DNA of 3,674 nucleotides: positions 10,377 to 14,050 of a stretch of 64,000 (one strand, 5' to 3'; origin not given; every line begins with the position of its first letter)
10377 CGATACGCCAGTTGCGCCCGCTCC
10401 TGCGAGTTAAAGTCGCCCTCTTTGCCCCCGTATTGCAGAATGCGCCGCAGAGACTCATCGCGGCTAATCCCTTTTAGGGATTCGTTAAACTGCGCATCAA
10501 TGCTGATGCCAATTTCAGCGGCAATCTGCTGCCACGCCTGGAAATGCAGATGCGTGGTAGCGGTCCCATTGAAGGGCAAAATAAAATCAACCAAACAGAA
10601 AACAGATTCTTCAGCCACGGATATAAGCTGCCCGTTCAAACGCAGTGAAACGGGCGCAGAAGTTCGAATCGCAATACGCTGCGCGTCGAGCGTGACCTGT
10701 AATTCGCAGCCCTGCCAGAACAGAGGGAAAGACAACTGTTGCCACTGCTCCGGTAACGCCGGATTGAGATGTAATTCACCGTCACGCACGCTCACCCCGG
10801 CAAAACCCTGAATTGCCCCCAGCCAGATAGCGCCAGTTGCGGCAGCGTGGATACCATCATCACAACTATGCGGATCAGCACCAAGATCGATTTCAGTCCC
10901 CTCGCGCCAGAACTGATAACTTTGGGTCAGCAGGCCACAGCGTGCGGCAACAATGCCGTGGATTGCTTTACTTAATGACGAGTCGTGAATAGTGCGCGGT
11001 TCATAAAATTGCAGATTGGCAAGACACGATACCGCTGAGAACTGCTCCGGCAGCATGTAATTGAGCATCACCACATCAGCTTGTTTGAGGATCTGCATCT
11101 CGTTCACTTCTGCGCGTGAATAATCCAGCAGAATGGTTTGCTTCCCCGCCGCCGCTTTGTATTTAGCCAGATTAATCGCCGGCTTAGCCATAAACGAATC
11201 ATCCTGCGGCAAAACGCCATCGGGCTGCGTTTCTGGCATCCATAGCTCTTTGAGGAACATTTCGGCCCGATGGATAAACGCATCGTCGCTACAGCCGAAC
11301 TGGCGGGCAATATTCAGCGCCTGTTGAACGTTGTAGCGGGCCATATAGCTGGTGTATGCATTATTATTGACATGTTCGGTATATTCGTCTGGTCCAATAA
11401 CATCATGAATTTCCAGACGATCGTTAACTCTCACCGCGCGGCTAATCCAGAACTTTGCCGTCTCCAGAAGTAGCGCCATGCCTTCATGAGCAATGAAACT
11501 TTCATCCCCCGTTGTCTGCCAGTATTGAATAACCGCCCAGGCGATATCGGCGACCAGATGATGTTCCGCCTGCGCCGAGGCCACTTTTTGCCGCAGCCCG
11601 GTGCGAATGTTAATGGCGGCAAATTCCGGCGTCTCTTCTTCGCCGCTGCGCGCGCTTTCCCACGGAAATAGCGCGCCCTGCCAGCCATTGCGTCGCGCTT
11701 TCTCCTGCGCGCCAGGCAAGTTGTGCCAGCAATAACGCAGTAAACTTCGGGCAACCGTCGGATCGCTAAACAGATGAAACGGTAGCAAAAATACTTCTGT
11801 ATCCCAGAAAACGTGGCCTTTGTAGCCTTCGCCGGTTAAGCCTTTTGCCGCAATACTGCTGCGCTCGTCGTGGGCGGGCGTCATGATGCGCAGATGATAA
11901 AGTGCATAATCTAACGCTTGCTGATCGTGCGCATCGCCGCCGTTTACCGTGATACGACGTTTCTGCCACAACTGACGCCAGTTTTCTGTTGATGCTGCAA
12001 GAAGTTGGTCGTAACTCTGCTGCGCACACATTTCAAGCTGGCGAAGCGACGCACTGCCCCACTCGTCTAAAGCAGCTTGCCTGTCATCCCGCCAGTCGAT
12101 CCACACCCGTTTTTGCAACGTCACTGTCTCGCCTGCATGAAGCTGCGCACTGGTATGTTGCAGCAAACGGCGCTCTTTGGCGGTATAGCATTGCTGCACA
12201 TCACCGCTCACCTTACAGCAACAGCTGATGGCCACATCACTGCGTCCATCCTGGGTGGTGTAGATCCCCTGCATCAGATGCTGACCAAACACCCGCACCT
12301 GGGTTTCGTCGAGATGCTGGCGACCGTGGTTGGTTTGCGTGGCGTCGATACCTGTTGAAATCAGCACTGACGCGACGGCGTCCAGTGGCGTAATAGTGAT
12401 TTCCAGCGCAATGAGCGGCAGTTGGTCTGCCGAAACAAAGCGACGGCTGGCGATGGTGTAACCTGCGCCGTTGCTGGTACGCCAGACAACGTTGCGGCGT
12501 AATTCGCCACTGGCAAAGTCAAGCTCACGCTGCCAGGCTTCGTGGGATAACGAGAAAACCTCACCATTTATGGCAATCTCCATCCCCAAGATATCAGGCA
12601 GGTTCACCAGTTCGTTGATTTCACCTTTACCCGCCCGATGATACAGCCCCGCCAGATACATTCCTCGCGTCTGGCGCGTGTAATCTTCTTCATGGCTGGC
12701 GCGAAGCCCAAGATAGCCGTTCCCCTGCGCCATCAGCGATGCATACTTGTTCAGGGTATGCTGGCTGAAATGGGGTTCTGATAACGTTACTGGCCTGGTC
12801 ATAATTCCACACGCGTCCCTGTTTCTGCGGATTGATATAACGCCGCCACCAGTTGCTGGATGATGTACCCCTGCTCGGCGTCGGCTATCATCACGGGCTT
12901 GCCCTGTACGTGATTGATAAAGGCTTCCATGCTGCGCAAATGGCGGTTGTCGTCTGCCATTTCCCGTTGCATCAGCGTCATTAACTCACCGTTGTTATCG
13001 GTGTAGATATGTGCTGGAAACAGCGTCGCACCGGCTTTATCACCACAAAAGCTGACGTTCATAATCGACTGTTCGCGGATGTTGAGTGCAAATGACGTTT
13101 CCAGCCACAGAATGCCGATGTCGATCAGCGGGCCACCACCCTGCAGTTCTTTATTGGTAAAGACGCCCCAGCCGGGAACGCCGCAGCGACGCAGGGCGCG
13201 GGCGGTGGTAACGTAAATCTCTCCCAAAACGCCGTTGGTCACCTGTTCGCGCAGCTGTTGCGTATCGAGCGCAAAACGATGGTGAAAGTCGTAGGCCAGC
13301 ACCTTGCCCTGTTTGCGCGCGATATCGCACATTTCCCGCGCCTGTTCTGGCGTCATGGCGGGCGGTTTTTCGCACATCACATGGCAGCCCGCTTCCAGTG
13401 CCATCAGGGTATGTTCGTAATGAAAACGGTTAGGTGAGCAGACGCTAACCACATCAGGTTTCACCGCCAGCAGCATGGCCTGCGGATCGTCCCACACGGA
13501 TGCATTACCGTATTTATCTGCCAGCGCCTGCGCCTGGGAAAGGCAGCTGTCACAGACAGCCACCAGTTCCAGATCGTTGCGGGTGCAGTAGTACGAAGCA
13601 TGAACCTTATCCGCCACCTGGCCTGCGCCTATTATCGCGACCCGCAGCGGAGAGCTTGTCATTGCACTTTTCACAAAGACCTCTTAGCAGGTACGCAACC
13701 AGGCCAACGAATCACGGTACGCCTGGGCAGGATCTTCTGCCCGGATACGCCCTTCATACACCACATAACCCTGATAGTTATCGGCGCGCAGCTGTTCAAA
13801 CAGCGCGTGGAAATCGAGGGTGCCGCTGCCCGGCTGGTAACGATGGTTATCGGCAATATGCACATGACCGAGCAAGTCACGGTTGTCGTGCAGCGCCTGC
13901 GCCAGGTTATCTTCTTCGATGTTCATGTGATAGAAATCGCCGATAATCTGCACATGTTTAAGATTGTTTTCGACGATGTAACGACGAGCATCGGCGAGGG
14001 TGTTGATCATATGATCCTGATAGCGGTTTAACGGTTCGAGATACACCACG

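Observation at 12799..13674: ycjS product is shorter than typical Gfo/Idh/MocA oxidoreductases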

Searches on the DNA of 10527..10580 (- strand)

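Call 15: search_dna_similar(query=window:10527-10580:-, collection=ecoli_genomes, mode=near, max_rows=15, max_evalue=10)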
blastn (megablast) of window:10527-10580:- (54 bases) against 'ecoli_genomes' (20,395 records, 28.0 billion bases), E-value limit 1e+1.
Records with a match: 4940; places in all: 4940; records where one place covers at least 80% of the query: 1336.
Genomes with a match: 4940 of 5426; with a place that covers at least 80% of the query: 1336. Places per genome that has any: lowest 1, median 1, highest 1. On chromosomes: 4934 places; on plasmids: 6.
Best place of each record, by identity: >=99% 581; 95-99% 1396; 90-95% 2963.
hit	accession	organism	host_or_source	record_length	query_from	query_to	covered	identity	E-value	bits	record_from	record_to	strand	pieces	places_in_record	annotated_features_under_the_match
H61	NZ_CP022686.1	Escherichia coli Nissle 1917 strain Nissle 1917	Homo sapiens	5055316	1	54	100%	98.5%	4e-8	120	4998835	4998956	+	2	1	pgmB: beta-phosphoglucomutase | ycjT: kojibiose phosphorylase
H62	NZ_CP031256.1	Escherichia coli strain M16807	Homo sapiens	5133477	1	54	100%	98.5%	4e-8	120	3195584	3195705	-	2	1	pgmB: beta-phosphoglucomutase | ycjT: kojibiose phosphorylase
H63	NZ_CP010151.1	Escherichia coli strain D8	dog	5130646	1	54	100%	98.5%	4e-8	120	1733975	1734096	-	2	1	pgmB: beta-phosphoglucomutase | ycjT: kojibiose phosphorylase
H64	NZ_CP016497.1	Escherichia coli strain UPEC 26-1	Homo sapiens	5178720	1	54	100%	98.5%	4e-8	120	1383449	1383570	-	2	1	pgmB: beta-phosphoglucomutase | ycjT: kojibiose phosphorylase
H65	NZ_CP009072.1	Escherichia coli ATCC 25922 strain ATCC 25922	human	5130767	1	54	100%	98.5%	4e-8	120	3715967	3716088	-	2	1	pgmB: beta-phosphoglucomutase | ycjT: kojibiose phosphorylase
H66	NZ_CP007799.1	Escherichia coli Nissle 1917 strain Nissle 1917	soldier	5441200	1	54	100%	98.5%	4e-8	120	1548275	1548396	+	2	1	pgmB: beta-phosphoglucomutase | ycjT: kojibiose phosphorylase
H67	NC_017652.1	Escherichia coli str. 'clone D i14' strain clone D i14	-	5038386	1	54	100%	98.5%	4e-8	120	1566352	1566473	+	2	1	pgmB: beta-phosphoglucomutase | ycjT: kojibiose phosphorylase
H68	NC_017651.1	Escherichia coli str. 'clone D i2' strain clone D i2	-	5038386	1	54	100%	98.5%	4e-8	120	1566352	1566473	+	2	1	pgmB: beta-phosphoglucomutase | ycjT: kojibiose phosphorylase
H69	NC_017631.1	Escherichia coli ABU 83972 strain ABU 83972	Homo sapiens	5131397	1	54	100%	98.5%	4e-8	120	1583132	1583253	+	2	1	pgmB: beta-phosphoglucomutase | ycjT: kojibiose phosphorylase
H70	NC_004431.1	Escherichia coli CFT073 strain CFT073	-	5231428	1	54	100%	98.5%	4e-8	120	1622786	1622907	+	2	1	pgmB: beta-phosphoglucomutase | ycjT: kojibiose phosphorylase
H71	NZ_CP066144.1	Escherichia coli strain ZLWT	pig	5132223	1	54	100%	98.5%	4e-8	120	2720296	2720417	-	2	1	pgmB: beta-phosphoglucomutase | ycjT: kojibiose phosphorylase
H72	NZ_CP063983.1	Escherichia coli strain 25DN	LAB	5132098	1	54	100%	98.5%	4e-8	120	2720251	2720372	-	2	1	pgmB: beta-phosphoglucomutase | ycjT: kojibiose phosphorylase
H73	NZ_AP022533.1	Escherichia coli strain THO-006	Homo sapiens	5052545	1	54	100%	98.5%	4e-8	120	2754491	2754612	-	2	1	pgmB: beta-phosphoglucomutase | ycjT: kojibiose phosphorylase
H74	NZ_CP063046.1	Escherichia coli strain KC-Dl-1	Delphinapterus leucas (Beluga whale)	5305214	1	54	100%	98.5%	4e-8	120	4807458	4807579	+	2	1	pgmB: beta-phosphoglucomutase | ycjT: kojibiose phosphorylase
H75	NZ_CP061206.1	Escherichia coli strain DA61218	Homo sapiens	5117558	1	54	100%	98.5%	4e-8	120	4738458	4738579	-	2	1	pgmB: beta-phosphoglucomutase | ycjT: kojibiose phosphorylase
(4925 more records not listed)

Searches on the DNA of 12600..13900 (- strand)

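Call 3: search_dna_similar(query=window:12600-13900:-, collection=ecoli_genomes, mode=near, max_rows=30)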
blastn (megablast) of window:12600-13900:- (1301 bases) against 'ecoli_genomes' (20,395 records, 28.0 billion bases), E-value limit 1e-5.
Records with a match: 4958; places in all: 4963; records where one place covers at least 80% of the query: 4951.
Genomes with a match: 4958 of 5426; with a place that covers at least 80% of the query: 4951. Places per genome that has any: lowest 1, median 1, highest 2. On chromosomes: 4957 places; on plasmids: 6.
Best place of each record, by identity: >=99% 21; 95-99% 4910; 90-95% 27.
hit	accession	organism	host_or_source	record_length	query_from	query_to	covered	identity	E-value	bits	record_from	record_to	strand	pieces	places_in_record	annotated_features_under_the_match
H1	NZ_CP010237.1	Escherichia coli strain S43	not applicable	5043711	1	1301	100%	99.1%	0e+0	2371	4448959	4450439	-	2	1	ycjS: Gfo/Idh/MocA family protein | ycjR: sugar phosphate isomerase/epimerase family protein | ycjT: kojibiose phosphorylase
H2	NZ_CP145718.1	Escherichia coli strain S1-CAM-01-C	Homo sapiens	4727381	1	1301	100%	99.1%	0e+0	2371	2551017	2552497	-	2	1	ycjS: Gfo/Idh/MocA family protein | ycjR: sugar phosphate isomerase/epimerase family protein | ycjT: kojibiose phosphorylase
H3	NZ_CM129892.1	Escherichia coli strain MB06022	seawater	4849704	1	1301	100%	99.1%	0e+0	2371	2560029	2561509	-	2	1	ycjS: Gfo/Idh/MocA family protein | ycjR: sugar phosphate isomerase/epimerase family protein | ycjT: kojibiose phosphorylase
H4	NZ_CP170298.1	Escherichia coli strain BKQWHE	Homo sapiens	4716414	1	1301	100%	99.1%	0e+0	2371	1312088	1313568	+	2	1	ycjS: Gfo/Idh/MocA family protein | ycjR: sugar phosphate isomerase/epimerase family protein | ycjT: kojibiose phosphorylase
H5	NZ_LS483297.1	Escherichia coli strain NCTC11023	missing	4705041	1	1301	100%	99.1%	0e+0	2371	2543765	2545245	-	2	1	ycjS: Gfo/Idh/MocA family protein | ycjR: sugar phosphate isomerase/epimerase family protein | ycjT: kojibiose phosphorylase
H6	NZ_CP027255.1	Escherichia coli strain EC11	cow dung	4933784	1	1301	100%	99.0%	0e+0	2365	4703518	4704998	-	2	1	ycjS: Gfo/Idh/MocA family protein | ycjR: sugar phosphate isomerase/epimerase family protein | ycjT: kojibiose phosphorylase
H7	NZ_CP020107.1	Escherichia coli strain 13E0767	cattle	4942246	1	1301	100%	99.0%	0e+0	2365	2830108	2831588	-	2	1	ycjS: Gfo/Idh/MocA family protein | ycjR: sugar phosphate isomerase/epimerase family protein | ycjT: kojibiose phosphorylase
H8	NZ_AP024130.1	Escherichia coli strain SI-NP020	Bos taurus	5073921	1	1301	100%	99.0%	0e+0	2365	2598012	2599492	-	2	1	ycjS: D-glucoside 3-dehydrogenase | ycjR: 3-dehydro-D-guloside 4-epimerase | ycjT: kojibiose phosphorylase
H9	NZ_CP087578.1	Escherichia coli strain OSUCMP42NDM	Free-range White-tailed deer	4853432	1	1301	100%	99.0%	0e+0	2365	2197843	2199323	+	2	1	ycjS: Gfo/Idh/MocA family protein | ycjR: sugar phosphate isomerase/epimerase family protein | ycjT: kojibiose phosphorylase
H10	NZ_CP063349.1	Escherichia coli strain BS15R-A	Homo sapiens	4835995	1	1301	100%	99.0%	0e+0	2365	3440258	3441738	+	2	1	ycjS: Gfo/Idh/MocA family protein | ycjR: sugar phosphate isomerase/epimerase family protein | ycjT: kojibiose phosphorylase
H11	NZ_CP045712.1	Escherichia coli strain FHI_NMBU_11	Homo sapiens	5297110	1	1301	100%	99.0%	0e+0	2365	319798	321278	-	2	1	ycjS: Gfo/Idh/MocA family protein | ycjR: sugar phosphate isomerase/epimerase family protein | ycjT: kojibiose phosphorylase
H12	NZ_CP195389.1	Escherichia coli strain 23AR0885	Homo sapiens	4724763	1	1301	100%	99.0%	0e+0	2365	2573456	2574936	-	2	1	ycjS: Gfo/Idh/MocA family protein | ycjR: sugar phosphate isomerase/epimerase family protein | ycjT: kojibiose phosphorylase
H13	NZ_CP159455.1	Escherichia coli strain S6aCHROMc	Cygnus olor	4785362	1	1301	100%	99.0%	0e+0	2365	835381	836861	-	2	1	ycjS: Gfo/Idh/MocA family protein | ycjR: sugar phosphate isomerase/epimerase family protein | ycjT: kojibiose phosphorylase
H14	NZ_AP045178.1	Escherichia coli strain JNEC-KY202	Homo sapiens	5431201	1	1301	100%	99.0%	0e+0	2365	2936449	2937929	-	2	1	ycjS: Gfo/Idh/MocA family protein | ycjR: sugar phosphate isomerase/epimerase family protein | ycjT: kojibiose phosphorylase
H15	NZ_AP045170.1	Escherichia coli strain JNEC-KY174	Homo sapiens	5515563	1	1301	100%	99.0%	0e+0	2365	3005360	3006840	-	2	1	ycjS: Gfo/Idh/MocA family protein | ycjR: sugar phosphate isomerase/epimerase family protein | ycjT: kojibiose phosphorylase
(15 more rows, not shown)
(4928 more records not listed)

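Call 6: get_annotated_region(hit=H8, flank=4000)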
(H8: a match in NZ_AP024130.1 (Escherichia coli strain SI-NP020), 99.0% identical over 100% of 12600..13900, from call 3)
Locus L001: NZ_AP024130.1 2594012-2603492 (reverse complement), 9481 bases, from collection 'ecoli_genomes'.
description: Escherichia coli strain SI-NP020 chromosome, complete genome
organism: Escherichia coli strain SI-NP020 (NCBI taxid 562)
replicon: chromosome; assembly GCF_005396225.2
host: Bos taurus; source: -; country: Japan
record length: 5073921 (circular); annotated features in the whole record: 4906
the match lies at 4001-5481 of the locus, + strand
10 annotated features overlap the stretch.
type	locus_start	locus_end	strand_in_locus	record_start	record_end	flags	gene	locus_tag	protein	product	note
CDS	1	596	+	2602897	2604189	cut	ycjN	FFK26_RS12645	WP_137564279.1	ABC transporter substrate-binding protein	-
CDS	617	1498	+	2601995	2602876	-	ycjO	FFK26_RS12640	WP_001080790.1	carbohydrate ABC transporter permease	-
CDS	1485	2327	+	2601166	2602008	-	ycjP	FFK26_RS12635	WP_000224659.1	carbohydrate ABC transporter permease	-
CDS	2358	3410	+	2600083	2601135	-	ycjQ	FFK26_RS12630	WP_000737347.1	D-guloside 3-dehydrogenase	-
CDS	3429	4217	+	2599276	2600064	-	ycjR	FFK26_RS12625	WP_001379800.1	3-dehydro-D-guloside 4-epimerase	-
CDS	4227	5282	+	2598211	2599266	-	ycjS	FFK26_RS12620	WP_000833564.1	D-glucoside 3-dehydrogenase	-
CDS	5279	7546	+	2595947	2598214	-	ycjT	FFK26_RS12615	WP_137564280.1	kojibiose phosphorylase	-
CDS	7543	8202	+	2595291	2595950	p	pgmB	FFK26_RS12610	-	beta-phosphoglucomutase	internal stop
CDS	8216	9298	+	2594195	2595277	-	-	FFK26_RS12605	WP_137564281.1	ABC transporter ATP-binding protein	-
CDS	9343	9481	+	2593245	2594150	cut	ompG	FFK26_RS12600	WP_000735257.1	monomeric porin OmpG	-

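Call 8: search_dna_similar(query=window:13060-13160:-, collection=ecoli_genomes, mode=near, max_rows=15)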
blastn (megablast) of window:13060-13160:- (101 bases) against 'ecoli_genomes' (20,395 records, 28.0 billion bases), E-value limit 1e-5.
Records with a match: 4956; places in all: 4957; records where one place covers at least 80% of the query: 4153.
Genomes with a match: 4956 of 5426; with a place that covers at least 80% of the query: 4153. Places per genome that has any: lowest 1, median 1, highest 2. On chromosomes: 4951 places; on plasmids: 6.
Best place of each record, by identity: >=99% 353; 95-99% 4166; 90-95% 437.
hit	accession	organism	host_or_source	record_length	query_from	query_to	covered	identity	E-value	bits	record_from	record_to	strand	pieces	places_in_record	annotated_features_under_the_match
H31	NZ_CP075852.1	Escherichia coli strain S19-651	Homo sapiens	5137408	1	101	100%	100.0%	5e-21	203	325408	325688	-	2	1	ycjS: Gfo/Idh/MocA family protein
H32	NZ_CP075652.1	Escherichia coli strain STEC17-183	Homo sapiens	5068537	1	101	100%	100.0%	5e-21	203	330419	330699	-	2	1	ycjS: Gfo/Idh/MocA family protein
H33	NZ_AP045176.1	Escherichia coli strain JNEC-KY179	Homo sapiens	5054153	1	101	100%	100.0%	5e-21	203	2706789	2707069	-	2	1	ycjS: Gfo/Idh/MocA family protein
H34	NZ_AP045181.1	Escherichia coli strain JNEC-KY208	Homo sapiens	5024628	1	101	100%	100.0%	5e-21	203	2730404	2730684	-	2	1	ycjS: Gfo/Idh/MocA family protein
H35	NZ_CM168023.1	Escherichia coli strain PEC41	Sus scrofa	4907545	1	101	100%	100.0%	5e-21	202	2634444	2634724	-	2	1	ycjS: D-glucoside 3-dehydrogenase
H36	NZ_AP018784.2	Escherichia coli strain SK1144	-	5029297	1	101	100%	97.5%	5e-21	205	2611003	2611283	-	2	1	ycjS: Gfo/Idh/MocA family protein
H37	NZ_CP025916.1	Escherichia coli strain 120899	Homo sapiens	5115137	1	101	100%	97.5%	5e-21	205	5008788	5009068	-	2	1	ycjS: Gfo/Idh/MocA family protein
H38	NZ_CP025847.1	Escherichia coli strain 602354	Homo sapiens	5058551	1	101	100%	97.5%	5e-21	205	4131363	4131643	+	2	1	ycjS: Gfo/Idh/MocA family protein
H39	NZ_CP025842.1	Escherichia coli strain 720632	Homo sapiens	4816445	1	101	100%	97.5%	5e-21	205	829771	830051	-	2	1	ycjS: Gfo/Idh/MocA family protein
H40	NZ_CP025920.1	Escherichia coli strain 103605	Homo sapiens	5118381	1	101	100%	97.5%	5e-21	205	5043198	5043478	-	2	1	ycjS: Gfo/Idh/MocA family protein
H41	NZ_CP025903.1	Escherichia coli strain 300709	Homo sapiens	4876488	1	101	100%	97.5%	5e-21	205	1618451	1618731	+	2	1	ycjS: Gfo/Idh/MocA family protein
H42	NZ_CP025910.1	Escherichia coli strain 204446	Homo sapiens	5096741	1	101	100%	97.5%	5e-21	205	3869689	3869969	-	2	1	ycjS: Gfo/Idh/MocA family protein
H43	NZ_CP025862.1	Escherichia coli strain 504237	Homo sapiens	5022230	1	101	100%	97.5%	5e-21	205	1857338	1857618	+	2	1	ycjS: Gfo/Idh/MocA family protein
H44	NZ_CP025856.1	Escherichia coli strain 504838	Homo sapiens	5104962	1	101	100%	97.5%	5e-21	205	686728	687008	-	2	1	ycjS: Gfo/Idh/MocA family protein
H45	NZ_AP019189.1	Escherichia coli strain M217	Homo sapiens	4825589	1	101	100%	97.5%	5e-21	205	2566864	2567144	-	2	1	ycjS: Gfo/Idh/MocA family protein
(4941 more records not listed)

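Call 14: search_dna_similar(query=window:13084-13137:-, collection=ecoli_genomes, mode=near, max_rows=15, max_evalue=10)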
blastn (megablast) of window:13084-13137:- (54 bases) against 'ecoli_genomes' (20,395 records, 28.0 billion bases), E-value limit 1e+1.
Records with a match: 4524; places in all: 5798; records where one place covers at least 80% of the query: 2117.
Genomes with a match: 4524 of 5426; with a place that covers at least 80% of the query: 2117. Places per genome that has any: lowest 1, median 1, highest 2. On chromosomes: 5791 places; on plasmids: 7.
Best place of each record, by identity: >=99% 918; 95-99% 1950; 90-95% 1656.
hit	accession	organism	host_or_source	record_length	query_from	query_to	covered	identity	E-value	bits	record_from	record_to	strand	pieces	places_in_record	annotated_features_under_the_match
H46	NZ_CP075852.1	Escherichia coli strain S19-651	Homo sapiens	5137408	1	54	100%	100.0%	4e-8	117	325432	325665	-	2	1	ycjS: Gfo/Idh/MocA family protein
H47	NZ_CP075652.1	Escherichia coli strain STEC17-183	Homo sapiens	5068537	1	54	100%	100.0%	4e-8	117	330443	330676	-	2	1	ycjS: Gfo/Idh/MocA family protein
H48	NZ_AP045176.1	Escherichia coli strain JNEC-KY179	Homo sapiens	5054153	1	54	100%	100.0%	4e-8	117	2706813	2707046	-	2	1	ycjS: Gfo/Idh/MocA family protein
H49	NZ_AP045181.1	Escherichia coli strain JNEC-KY208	Homo sapiens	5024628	1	54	100%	100.0%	4e-8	117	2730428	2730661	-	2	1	ycjS: Gfo/Idh/MocA family protein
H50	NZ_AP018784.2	Escherichia coli strain SK1144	-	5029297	1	54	100%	95.9%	4e-8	119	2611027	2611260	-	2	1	ycjS: Gfo/Idh/MocA family protein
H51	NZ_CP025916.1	Escherichia coli strain 120899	Homo sapiens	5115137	1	54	100%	95.9%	4e-8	119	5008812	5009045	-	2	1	ycjS: Gfo/Idh/MocA family protein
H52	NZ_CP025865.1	Escherichia coli strain 504211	Homo sapiens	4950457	1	54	100%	95.9%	4e-8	119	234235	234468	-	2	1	ycjS: Gfo/Idh/MocA family protein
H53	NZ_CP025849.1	Escherichia coli strain 600468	Homo sapiens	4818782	1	54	100%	95.9%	4e-8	119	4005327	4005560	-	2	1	ycjS: Gfo/Idh/MocA family protein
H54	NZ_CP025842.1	Escherichia coli strain 720632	Homo sapiens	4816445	1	54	100%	95.9%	4e-8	119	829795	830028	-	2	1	ycjS: Gfo/Idh/MocA family protein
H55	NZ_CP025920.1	Escherichia coli strain 103605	Homo sapiens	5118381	1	54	100%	95.9%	4e-8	119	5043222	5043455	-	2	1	ycjS: Gfo/Idh/MocA family protein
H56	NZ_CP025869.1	Escherichia coli strain 503829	Homo sapiens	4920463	1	54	100%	95.9%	4e-8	119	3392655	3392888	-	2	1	ycjS: Gfo/Idh/MocA family protein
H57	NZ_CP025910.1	Escherichia coli strain 204446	Homo sapiens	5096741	1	54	100%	95.9%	4e-8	119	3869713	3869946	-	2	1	ycjS: Gfo/Idh/MocA family protein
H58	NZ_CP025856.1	Escherichia coli strain 504838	Homo sapiens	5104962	1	54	100%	95.9%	4e-8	119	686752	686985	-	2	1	ycjS: Gfo/Idh/MocA family protein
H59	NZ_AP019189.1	Escherichia coli strain M217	Homo sapiens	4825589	1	54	100%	95.9%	4e-8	119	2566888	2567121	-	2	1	ycjS: Gfo/Idh/MocA family protein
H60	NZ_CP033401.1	Escherichia coli strain WCHEC020031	Homo sapiens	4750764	1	54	100%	95.9%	4e-8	119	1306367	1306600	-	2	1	ycjS: Gfo/Idh/MocA family protein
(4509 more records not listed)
